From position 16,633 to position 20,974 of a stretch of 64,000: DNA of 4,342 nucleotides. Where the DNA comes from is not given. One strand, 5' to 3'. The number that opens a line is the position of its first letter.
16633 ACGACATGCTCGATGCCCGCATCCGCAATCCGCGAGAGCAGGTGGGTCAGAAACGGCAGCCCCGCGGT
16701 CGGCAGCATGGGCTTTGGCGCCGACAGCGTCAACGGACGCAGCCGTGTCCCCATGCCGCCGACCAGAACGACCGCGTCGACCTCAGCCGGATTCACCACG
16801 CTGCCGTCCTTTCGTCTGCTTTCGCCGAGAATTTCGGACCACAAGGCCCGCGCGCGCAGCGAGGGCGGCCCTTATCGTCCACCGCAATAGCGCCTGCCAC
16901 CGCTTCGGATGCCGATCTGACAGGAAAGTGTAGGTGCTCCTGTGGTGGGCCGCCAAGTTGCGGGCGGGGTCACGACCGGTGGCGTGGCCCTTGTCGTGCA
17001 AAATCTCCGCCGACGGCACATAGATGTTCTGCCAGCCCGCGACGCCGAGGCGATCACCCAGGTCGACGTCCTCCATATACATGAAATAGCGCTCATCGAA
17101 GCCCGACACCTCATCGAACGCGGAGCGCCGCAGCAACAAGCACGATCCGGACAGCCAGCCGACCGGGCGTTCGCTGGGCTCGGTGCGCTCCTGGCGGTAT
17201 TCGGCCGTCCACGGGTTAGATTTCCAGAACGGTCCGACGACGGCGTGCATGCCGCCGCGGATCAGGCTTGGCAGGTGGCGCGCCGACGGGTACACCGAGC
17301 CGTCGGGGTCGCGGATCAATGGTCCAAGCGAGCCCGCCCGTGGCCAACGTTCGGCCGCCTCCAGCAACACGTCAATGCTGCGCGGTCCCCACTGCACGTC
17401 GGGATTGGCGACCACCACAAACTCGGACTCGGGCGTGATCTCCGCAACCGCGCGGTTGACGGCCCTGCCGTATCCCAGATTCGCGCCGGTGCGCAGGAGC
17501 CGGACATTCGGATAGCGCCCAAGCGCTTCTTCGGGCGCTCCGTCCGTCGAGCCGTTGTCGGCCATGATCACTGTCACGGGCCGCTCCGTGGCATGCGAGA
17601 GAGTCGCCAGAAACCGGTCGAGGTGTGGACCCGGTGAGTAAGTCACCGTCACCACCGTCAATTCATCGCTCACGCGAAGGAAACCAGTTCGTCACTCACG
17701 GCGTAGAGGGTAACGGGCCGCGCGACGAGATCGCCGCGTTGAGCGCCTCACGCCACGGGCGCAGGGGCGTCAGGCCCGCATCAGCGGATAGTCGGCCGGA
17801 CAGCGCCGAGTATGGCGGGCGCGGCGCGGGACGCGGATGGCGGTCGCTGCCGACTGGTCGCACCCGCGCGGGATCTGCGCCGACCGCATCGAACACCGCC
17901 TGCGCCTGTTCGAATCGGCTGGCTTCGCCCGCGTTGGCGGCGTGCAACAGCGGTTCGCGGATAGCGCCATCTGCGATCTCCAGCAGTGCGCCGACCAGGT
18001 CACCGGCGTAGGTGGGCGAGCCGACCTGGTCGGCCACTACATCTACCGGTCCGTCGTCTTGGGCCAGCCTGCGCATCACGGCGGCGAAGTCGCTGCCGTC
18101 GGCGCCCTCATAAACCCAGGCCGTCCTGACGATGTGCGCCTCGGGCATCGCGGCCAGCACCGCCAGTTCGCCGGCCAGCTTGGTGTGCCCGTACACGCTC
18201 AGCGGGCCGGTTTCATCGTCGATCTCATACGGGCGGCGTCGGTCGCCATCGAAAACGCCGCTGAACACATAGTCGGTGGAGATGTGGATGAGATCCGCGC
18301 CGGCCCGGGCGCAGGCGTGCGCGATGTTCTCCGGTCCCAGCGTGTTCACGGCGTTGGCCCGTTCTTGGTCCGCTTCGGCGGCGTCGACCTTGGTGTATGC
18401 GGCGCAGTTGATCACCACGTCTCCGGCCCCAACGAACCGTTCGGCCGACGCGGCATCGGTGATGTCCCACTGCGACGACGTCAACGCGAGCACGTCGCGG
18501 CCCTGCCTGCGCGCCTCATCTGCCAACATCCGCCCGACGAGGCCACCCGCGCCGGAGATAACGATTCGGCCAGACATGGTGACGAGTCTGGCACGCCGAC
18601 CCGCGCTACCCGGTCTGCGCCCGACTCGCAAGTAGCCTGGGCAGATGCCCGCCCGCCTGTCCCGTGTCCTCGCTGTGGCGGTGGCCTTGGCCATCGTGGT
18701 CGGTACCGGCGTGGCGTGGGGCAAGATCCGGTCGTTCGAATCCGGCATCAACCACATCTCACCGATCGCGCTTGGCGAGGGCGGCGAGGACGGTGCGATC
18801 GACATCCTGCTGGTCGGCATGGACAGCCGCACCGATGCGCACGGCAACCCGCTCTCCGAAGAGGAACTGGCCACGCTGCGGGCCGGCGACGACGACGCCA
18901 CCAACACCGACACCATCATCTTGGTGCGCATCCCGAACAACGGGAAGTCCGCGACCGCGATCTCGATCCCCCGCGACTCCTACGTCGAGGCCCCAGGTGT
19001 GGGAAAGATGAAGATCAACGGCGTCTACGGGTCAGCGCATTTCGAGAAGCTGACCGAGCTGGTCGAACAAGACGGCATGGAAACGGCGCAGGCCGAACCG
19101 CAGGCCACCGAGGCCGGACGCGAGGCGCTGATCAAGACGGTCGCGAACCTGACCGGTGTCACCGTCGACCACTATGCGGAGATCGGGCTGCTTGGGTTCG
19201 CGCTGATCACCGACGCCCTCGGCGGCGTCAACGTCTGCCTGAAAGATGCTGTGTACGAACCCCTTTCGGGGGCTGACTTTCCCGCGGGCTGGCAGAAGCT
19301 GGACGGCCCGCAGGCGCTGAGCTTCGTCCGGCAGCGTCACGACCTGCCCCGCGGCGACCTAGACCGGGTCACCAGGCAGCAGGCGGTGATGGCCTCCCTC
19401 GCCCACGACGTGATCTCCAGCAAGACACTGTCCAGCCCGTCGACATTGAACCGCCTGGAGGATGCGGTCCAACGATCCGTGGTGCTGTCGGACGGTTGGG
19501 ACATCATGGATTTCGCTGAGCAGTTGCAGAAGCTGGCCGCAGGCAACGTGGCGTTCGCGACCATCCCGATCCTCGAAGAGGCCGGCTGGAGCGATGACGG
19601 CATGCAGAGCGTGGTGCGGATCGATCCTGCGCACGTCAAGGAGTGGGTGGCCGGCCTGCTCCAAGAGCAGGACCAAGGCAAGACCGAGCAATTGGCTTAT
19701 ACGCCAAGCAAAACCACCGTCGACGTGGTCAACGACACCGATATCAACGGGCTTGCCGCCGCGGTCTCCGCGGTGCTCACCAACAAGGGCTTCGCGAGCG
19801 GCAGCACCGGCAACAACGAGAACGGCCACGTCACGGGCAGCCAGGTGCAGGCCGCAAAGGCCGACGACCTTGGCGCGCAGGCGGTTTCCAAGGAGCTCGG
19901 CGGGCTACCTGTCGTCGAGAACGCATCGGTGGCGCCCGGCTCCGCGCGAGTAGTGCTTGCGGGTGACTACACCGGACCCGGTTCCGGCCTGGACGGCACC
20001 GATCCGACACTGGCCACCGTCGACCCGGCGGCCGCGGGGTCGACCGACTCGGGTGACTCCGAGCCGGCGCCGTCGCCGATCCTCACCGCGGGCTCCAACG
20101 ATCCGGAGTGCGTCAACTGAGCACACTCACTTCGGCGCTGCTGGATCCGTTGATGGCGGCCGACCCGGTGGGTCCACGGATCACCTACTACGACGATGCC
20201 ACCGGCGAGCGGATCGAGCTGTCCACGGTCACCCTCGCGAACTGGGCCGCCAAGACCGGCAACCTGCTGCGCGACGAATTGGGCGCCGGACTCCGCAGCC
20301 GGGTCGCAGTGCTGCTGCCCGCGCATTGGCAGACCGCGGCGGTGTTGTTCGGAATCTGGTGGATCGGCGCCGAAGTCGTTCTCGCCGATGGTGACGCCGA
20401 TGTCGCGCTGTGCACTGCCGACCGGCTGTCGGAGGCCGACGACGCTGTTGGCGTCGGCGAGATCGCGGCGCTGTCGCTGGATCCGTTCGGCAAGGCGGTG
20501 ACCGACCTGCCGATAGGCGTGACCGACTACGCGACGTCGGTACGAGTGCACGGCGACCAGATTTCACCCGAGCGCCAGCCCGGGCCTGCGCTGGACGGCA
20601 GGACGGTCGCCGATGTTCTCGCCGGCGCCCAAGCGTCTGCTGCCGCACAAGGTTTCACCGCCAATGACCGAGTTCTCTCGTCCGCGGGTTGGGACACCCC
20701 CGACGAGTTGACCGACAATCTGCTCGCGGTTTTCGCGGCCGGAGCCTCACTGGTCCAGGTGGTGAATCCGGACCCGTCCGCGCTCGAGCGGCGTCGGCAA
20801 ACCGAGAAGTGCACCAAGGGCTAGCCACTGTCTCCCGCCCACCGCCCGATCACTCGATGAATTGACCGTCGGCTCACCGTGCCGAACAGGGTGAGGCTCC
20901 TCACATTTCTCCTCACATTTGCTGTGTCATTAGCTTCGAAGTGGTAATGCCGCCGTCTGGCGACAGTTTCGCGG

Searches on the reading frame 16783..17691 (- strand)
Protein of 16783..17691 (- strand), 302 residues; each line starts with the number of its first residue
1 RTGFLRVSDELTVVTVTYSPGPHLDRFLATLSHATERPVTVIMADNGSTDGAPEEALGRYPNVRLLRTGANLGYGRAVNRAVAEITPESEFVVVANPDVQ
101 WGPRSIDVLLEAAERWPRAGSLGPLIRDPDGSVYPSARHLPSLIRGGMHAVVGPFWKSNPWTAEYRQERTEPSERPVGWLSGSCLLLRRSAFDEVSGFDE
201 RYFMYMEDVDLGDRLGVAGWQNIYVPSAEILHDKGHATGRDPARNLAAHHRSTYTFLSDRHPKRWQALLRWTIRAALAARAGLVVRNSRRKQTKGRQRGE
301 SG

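Call 85: search_protein_families(library=pfam, proteins=[window:16783-17691:-])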
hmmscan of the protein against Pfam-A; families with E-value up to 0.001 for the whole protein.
window:16783-17691:- (302 aa): 3 families
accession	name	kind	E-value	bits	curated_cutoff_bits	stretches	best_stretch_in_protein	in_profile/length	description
PF00535.33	Glycos_transf_2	-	7.2e-16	59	23.3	1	12-195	1-167/168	Glycosyl transferase family 2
PF13641.12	Glyco_tranf_2_3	-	5e-10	40.2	27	1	11-265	3-227/230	Glycosyltransferase like family 2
PF13632.12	Glyco_trans_2_3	-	9.2e-07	29.3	27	1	175-238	68-128/198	Glycosyl transferase family group 2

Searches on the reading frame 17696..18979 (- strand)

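Call 85: search_protein_families(library=pfam, proteins=[window:17696-18979:-])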
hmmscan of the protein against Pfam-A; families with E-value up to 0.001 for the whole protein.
window:17696-18979:- (427 aa): 6 families
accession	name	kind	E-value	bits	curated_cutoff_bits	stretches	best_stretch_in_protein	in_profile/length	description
PF04321.23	RmlD_sub_bind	-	5.7e-94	314.8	27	1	138-418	2-283/287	RmlD substrate binding domain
PF01370.27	Epimerase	-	6.4e-21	75.3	20.9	1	139-281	1-160/240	NAD dependent epimerase/dehydratase family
PF02719.21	Polysacc_synt_2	-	6.5e-07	29.3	20.2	1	172-237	62-130/293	Polysaccharide biosynthesis protein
PF07993.18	NAD_binding_4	-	2.6e-06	27.2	20.1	1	178-289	81-207/258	Male sterility protein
PF16363.11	GDP_Man_Dehyd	-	2.7e-06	27.5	27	1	167-275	55-165/332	GDP-mannose 4,6 dehydratase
PF01073.25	3Beta_HSD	-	4.3e-06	26.4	22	1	168-328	49-221/280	3-beta hydroxysteroid dehydrogenase/isomerase family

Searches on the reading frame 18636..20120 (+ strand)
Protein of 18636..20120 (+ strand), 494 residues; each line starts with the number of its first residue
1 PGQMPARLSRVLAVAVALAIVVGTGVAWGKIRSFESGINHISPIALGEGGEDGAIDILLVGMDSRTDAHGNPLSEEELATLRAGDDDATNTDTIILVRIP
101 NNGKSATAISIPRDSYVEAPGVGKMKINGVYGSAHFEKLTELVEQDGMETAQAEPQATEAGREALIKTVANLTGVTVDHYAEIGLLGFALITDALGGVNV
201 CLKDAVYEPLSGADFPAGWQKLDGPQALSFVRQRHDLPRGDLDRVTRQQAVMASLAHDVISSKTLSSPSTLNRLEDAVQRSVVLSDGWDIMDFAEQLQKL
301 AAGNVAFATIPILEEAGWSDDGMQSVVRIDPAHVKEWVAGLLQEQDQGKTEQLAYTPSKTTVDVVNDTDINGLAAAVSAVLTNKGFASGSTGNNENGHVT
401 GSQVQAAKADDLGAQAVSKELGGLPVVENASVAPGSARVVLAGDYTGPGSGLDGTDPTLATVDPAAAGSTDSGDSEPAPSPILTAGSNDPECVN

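Call 85: search_protein_families(library=pfam, proteins=[window:18636-20120:+])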
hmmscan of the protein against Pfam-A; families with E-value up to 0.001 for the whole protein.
window:18636-20120:+ (494 aa): 2 families
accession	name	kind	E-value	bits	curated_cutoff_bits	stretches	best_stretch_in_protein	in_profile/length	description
PF03816.19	LytR_cpsA_psr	-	1.8e-41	142.2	24.6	1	90-259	1-148/150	LytR_cpsA_psr family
PF13399.11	LytR_C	-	5.8e-13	50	22.2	1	360-445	2-86/86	LytR cell envelope-related transcriptional attenuator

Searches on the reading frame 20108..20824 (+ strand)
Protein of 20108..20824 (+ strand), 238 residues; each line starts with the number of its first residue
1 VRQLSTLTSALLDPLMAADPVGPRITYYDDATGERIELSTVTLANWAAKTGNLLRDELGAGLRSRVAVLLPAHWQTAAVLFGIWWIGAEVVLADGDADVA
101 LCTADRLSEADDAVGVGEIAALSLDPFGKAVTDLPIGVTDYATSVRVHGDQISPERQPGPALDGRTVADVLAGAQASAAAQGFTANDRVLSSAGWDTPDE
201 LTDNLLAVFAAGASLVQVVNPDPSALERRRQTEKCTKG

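Call 85: search_protein_families(library=pfam, proteins=[window:20108-20824:+])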
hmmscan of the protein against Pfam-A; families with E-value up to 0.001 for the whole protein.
window:20108-20824:+ (238 aa): 1 family
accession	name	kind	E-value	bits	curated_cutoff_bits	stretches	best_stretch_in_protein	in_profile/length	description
PF00501.34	AMP-binding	-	2.6e-05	23.6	29.9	1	33-94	17-77/384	AMP-binding enzyme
